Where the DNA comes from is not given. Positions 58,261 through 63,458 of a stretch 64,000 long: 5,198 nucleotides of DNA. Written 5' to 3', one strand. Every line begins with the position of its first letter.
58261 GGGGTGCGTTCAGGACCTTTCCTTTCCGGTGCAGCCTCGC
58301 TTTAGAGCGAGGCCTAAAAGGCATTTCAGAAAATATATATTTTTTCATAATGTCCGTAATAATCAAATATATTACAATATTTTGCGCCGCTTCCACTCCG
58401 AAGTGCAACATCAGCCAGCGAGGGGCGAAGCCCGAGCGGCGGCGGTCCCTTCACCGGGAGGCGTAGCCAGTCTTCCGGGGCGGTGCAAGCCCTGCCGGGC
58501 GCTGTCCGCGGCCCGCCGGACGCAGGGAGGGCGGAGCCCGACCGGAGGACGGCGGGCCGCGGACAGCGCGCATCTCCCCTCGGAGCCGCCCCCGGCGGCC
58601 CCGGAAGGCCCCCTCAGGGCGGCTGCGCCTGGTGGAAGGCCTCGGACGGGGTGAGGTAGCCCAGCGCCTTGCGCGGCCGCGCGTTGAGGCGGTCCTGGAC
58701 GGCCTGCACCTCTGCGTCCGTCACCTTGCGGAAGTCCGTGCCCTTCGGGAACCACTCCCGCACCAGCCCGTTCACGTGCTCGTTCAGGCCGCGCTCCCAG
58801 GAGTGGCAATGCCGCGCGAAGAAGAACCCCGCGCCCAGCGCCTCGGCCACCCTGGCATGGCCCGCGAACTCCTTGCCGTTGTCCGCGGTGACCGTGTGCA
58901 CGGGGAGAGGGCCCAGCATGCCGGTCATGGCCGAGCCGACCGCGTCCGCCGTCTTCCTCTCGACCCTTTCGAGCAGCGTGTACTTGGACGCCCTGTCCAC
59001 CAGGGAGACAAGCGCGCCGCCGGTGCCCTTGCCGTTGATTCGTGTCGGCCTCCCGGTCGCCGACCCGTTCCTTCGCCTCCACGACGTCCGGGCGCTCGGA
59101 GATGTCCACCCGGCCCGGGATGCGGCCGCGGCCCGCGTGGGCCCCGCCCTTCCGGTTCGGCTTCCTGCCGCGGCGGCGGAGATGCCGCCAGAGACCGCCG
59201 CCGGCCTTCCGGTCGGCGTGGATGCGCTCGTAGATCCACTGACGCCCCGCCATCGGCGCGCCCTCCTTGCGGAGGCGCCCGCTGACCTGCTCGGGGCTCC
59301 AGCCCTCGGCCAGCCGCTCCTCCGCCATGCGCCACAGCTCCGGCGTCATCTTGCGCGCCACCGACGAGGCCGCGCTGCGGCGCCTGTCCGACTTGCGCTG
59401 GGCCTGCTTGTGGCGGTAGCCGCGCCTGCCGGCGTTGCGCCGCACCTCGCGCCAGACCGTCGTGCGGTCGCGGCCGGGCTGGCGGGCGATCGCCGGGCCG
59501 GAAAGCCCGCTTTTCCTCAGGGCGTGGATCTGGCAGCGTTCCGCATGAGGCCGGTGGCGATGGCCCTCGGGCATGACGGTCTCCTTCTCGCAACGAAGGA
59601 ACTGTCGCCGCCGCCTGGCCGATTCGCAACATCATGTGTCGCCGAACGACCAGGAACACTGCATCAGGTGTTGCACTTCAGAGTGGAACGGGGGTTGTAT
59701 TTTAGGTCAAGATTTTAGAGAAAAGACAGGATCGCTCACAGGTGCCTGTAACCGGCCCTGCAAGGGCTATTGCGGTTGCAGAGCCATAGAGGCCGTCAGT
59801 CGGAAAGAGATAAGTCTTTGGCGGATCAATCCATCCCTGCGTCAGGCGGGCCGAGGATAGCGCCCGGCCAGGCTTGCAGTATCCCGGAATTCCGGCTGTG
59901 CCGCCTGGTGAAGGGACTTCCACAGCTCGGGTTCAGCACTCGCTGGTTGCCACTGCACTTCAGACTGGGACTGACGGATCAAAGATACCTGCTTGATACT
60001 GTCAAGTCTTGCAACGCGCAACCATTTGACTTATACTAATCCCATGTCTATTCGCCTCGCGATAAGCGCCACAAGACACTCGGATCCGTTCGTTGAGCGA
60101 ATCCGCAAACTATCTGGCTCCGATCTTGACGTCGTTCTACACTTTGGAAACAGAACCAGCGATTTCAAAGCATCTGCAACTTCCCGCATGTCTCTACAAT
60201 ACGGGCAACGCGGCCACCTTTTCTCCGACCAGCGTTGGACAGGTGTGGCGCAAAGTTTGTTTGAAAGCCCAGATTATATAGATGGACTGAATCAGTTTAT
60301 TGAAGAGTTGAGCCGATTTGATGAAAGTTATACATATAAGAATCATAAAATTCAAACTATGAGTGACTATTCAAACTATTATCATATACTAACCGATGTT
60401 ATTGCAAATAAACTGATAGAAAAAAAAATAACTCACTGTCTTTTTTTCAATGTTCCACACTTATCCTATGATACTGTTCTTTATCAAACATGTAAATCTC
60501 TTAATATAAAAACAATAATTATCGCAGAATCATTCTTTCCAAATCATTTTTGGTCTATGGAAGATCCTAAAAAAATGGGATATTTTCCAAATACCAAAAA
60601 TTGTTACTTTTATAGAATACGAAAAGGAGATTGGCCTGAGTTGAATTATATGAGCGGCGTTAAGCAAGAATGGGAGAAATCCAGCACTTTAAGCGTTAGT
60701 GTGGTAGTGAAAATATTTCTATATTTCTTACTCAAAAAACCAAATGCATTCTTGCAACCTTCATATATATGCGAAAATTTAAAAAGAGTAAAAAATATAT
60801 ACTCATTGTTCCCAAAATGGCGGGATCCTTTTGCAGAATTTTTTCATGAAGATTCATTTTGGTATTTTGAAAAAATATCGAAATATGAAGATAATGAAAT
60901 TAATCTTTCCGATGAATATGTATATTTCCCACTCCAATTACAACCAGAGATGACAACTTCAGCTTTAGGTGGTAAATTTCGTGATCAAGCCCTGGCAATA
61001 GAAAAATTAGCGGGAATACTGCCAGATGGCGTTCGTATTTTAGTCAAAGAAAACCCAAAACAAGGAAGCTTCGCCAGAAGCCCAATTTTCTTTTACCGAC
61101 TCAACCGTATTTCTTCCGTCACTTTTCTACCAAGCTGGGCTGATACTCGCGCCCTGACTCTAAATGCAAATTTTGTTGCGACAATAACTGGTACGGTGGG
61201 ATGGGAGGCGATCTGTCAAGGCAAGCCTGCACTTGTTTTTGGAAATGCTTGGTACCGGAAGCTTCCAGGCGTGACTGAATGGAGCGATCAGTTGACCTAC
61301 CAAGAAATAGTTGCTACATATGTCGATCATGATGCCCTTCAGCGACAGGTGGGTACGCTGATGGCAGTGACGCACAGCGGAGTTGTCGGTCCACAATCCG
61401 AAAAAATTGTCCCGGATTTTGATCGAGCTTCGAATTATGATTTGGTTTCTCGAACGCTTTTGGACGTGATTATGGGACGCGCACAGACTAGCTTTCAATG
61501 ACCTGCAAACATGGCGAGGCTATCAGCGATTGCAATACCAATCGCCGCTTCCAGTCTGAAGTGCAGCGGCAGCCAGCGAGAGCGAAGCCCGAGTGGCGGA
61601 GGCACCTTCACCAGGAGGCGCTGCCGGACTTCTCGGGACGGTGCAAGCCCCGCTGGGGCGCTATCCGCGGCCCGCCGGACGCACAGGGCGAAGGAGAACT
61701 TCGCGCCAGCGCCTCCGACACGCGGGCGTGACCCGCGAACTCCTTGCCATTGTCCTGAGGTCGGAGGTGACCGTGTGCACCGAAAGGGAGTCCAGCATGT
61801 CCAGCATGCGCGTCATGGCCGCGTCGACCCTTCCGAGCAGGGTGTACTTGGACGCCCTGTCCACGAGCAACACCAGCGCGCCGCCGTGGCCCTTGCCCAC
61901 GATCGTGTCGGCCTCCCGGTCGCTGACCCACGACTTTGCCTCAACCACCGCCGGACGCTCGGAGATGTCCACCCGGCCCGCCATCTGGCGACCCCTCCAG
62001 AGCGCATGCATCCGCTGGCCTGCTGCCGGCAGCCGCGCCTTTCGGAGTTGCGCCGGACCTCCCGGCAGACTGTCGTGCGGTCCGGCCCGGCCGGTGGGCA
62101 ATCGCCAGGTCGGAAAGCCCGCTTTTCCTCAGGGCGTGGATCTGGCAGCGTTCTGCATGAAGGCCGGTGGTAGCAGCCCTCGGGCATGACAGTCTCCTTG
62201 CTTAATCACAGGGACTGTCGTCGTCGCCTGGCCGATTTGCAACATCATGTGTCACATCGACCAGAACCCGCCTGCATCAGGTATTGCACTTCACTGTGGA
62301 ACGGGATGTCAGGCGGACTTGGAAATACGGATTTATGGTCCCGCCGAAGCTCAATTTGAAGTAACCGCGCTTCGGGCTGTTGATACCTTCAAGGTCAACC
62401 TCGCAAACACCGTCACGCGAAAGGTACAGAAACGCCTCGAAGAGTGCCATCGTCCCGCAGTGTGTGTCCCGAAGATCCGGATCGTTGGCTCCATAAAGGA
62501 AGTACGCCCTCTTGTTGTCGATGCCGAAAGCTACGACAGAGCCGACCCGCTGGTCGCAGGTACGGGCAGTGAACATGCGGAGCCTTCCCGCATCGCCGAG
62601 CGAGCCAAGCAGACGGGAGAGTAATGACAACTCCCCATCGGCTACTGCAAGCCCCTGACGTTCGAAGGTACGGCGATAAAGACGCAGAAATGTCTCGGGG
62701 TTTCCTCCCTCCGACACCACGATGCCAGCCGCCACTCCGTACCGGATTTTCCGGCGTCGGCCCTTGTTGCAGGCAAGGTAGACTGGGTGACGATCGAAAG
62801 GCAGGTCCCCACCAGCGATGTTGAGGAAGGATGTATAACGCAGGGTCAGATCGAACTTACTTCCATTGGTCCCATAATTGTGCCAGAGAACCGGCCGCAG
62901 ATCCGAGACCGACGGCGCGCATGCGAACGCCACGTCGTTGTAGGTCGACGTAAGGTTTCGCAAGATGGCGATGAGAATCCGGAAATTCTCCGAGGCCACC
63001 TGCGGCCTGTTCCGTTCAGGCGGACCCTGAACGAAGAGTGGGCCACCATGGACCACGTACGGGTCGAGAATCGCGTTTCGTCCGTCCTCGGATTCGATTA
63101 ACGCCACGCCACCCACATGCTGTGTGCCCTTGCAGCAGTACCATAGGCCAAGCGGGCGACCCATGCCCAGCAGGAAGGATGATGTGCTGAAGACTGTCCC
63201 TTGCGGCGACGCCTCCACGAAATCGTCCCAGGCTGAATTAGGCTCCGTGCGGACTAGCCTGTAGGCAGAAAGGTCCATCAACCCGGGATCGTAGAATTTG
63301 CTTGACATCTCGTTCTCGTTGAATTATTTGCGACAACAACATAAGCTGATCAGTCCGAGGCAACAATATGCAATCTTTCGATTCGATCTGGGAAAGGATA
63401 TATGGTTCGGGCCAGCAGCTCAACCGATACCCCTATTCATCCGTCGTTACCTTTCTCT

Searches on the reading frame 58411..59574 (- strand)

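Call 89: search_protein_families(library=pfam, proteins=[window:58411-59574:-], max_evalue=0.001)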
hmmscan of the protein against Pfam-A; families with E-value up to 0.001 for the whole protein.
window:58411-59574:- (387 aa): 2 families
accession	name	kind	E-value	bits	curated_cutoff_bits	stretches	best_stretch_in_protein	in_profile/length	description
PF13936.12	HTH_38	-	8.4e-08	32.3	27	1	11-47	8-44/44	Helix-turn-helix domain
PF13384.12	HTH_23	-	0.00014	22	24.6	0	11-48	5-43/50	Homeodomain-like domain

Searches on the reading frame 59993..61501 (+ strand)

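Call 89: search_protein_families(library=pfam, proteins=[window:59993-61501:+], max_evalue=0.001)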
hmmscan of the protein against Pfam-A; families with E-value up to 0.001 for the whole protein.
window:59993-61501:+ (502 aa): 1 family
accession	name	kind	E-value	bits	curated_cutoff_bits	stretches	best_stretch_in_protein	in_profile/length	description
PF05159.20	Capsule_synth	-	1.6e-08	34.8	20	1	294-429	132-273/310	Capsule polysaccharide biosynthesis protein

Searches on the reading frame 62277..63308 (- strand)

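Call 89: search_protein_families(library=pfam, proteins=[window:62277-63308:-], max_evalue=0.001)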
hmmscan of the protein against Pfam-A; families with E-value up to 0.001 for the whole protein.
window:62277-63308:- (343 aa): 1 family
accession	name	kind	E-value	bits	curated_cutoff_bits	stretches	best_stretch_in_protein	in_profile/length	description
PF13480.13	Acetyltransf_6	-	7.9e-12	46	22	1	185-308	8-136/143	Acetyltransferase (GNAT) domain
